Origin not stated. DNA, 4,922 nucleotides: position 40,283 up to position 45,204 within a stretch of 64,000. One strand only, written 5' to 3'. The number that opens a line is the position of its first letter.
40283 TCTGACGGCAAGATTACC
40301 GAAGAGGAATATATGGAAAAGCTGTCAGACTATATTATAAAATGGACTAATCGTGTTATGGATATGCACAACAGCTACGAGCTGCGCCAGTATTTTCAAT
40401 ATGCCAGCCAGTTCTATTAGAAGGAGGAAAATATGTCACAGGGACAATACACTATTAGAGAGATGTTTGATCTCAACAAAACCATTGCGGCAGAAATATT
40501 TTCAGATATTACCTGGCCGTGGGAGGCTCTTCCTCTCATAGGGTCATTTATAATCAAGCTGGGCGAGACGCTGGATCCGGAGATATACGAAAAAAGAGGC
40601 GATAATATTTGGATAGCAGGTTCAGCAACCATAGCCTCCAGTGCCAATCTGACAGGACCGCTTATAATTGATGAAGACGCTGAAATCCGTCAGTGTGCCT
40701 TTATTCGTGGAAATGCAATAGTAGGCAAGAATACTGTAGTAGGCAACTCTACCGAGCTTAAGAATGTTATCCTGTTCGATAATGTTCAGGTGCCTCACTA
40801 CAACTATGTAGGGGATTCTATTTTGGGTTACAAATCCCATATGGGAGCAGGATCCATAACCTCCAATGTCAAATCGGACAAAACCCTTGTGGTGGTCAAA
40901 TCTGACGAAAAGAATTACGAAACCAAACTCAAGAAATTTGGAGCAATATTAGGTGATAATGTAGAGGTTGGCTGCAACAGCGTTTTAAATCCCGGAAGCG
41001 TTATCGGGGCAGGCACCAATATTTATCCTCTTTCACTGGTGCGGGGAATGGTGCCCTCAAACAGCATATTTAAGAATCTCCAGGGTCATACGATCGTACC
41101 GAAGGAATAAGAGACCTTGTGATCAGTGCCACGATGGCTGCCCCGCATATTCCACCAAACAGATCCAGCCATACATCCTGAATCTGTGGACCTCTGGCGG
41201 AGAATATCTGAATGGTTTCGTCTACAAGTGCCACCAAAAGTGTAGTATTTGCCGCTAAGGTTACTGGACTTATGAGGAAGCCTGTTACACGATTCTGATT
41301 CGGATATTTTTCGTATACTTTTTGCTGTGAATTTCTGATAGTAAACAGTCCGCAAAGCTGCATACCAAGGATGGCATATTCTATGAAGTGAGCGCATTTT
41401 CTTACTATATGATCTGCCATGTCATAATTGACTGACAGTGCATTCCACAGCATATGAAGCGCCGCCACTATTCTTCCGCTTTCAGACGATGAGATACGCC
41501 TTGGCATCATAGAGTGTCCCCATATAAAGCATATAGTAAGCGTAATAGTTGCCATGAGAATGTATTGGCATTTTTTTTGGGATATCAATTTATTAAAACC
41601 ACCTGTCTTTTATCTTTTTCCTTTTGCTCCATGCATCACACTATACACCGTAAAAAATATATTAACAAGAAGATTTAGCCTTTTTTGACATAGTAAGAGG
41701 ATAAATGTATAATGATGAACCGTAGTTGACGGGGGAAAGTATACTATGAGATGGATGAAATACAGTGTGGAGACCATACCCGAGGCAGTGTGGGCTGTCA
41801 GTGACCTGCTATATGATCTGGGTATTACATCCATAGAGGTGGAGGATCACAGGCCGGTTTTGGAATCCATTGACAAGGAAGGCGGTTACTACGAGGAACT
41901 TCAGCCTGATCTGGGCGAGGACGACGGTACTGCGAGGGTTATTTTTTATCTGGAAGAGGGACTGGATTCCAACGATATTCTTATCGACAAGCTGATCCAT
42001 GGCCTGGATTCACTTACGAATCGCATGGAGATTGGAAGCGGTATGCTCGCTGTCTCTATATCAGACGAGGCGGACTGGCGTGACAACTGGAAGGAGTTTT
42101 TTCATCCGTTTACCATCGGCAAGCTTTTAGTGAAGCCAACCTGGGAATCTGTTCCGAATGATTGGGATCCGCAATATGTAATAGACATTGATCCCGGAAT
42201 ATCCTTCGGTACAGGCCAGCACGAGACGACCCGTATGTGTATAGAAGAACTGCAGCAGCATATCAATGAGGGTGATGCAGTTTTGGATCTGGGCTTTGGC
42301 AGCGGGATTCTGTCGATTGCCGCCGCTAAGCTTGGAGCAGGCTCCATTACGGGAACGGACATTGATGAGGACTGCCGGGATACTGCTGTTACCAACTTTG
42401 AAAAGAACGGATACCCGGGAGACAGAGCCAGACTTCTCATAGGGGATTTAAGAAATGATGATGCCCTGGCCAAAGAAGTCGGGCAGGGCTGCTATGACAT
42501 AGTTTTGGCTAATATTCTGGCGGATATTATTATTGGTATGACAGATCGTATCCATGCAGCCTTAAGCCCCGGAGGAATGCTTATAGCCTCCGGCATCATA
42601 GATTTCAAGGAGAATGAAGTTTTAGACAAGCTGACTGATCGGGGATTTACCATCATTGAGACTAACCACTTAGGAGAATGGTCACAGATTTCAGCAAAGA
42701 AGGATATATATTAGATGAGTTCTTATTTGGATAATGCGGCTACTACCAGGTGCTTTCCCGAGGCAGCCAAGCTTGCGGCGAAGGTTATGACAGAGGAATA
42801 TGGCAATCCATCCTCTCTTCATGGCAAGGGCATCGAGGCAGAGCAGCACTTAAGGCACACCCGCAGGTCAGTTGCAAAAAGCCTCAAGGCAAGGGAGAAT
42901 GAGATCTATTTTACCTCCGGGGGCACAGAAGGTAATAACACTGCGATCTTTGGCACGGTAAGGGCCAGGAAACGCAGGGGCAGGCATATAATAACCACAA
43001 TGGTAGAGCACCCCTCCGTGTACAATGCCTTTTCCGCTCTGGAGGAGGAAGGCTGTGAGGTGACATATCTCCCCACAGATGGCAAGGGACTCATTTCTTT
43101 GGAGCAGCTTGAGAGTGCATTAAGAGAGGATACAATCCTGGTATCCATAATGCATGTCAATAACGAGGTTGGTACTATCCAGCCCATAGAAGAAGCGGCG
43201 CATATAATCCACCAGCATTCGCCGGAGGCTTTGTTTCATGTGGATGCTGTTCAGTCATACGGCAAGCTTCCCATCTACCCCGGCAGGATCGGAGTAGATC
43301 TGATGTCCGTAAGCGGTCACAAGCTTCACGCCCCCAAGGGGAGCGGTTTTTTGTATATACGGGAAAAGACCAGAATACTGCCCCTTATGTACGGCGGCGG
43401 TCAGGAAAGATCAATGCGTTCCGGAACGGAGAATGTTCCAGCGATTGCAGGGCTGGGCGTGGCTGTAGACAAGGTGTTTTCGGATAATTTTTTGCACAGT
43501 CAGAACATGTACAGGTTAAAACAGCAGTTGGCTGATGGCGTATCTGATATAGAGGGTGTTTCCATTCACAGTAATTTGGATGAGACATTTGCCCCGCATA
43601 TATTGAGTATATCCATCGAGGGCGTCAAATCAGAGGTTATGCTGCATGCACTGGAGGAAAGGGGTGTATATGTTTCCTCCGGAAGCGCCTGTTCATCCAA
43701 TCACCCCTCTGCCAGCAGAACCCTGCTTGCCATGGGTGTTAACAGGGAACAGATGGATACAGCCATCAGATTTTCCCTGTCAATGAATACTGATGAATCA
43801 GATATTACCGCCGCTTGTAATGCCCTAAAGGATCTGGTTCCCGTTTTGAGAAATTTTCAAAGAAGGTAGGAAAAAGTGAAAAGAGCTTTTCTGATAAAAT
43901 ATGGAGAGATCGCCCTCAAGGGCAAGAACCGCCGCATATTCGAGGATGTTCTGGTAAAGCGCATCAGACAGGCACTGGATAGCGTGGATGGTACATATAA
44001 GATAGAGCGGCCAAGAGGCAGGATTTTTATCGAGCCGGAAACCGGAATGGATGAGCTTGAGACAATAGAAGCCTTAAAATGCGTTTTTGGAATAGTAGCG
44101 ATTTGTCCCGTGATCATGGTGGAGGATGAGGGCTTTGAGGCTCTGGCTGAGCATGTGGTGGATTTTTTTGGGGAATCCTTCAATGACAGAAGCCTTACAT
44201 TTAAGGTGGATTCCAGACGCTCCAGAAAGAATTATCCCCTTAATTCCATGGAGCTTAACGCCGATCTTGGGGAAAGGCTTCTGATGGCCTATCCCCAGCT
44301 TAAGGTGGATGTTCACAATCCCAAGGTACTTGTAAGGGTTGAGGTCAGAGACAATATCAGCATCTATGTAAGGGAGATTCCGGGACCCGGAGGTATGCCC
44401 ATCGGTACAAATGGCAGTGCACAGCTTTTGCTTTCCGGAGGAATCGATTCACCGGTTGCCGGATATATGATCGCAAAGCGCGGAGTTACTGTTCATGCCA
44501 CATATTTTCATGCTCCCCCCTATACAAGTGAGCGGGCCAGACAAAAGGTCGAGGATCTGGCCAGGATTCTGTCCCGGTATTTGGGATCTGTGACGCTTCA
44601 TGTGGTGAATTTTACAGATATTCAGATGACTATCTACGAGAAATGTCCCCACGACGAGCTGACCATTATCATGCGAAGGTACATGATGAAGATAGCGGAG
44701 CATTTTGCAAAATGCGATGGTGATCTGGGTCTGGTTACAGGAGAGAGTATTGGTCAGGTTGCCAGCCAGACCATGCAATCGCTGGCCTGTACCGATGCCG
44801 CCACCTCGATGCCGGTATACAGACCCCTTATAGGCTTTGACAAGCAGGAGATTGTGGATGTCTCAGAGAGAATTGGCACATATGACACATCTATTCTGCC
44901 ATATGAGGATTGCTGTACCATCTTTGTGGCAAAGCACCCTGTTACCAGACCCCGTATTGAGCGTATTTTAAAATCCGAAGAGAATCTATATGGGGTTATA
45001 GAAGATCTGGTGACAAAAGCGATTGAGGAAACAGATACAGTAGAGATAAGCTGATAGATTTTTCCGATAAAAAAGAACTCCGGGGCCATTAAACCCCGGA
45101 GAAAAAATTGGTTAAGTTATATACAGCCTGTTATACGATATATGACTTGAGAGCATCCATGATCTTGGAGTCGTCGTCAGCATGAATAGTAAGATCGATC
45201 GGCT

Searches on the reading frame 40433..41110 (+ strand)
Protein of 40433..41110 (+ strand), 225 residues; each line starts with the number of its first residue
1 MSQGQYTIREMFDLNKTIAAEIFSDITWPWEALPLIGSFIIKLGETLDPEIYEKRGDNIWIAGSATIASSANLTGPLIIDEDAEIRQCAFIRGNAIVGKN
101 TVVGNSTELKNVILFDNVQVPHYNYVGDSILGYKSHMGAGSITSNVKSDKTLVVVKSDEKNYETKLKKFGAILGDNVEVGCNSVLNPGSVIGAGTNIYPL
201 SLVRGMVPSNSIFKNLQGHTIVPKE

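Call 32: search_protein_families(library=pfam, proteins=[window:40433-41110:+], max_evalue=0.00001)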
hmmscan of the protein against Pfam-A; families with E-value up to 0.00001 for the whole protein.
window:40433-41110:+ (225 aa): 2 families
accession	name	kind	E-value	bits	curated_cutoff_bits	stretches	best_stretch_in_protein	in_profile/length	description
PF25084.1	LbH_EIF2B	-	1.6e-12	47.8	54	1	58-142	3-86/105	EIF2B subunit epsilon LbH domain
PF00132.30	Hexapep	-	5.2e-11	42.2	27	1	170-205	1-36/36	Bacterial transferase hexapeptide (six repeats)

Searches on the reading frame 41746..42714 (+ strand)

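Call 33: search_protein_families(library=pfam, proteins=[window:41746-42714:+], max_evalue=0.00001)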
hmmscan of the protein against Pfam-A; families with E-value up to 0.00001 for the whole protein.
window:41746-42714:+ (322 aa): 2 families
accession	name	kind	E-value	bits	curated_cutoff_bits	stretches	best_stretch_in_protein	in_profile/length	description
PF06325.19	PrmA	-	5.4e-71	239.9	22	1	3-319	2-295/296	Ribosomal protein L11 methyltransferase (PrmA)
PF13649.12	Methyltransf_25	-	2.6e-08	34.9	27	1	179-277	1-97/97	Methyltransferase domain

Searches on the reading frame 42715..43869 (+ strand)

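Call 33: search_protein_families(library=pfam, proteins=[window:42715-43869:+], max_evalue=0.00001)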
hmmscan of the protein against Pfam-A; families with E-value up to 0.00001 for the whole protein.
window:42715-43869:+ (384 aa): 1 family
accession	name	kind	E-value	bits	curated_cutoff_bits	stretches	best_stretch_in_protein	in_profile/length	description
PF00266.25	Aminotran_5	-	1.1e-77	261.9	21.5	1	4-365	2-369/371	Aminotransferase class-V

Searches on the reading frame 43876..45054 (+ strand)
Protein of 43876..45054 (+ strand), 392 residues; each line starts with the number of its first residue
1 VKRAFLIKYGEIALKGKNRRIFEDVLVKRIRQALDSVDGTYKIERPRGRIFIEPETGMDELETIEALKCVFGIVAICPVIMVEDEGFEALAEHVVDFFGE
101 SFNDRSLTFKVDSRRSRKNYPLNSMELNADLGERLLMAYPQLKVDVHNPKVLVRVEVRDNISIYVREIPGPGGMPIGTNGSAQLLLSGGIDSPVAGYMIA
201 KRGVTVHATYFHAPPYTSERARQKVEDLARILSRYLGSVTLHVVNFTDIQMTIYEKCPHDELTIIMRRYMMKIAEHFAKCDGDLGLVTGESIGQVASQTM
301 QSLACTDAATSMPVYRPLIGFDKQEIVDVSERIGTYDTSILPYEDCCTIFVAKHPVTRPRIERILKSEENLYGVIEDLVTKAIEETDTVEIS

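Call 33: search_protein_families(library=pfam, proteins=[window:43876-45054:+], max_evalue=0.00001)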
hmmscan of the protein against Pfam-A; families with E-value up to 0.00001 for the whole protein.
window:43876-45054:+ (392 aa): 3 families
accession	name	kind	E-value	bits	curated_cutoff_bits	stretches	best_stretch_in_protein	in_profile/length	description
PF02568.20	ThiI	-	1.7e-66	224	20.5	1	177-371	1-195/197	Thiamine biosynthesis protein (ThiI)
PF22025.1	ThiI_fer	-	3.3e-23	82.3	25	1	5-77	2-72/72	ThiI ferredoxin-like domain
PF02926.22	THUMP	-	5.3e-16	59.2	20.6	1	87-164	4-82/84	THUMP domain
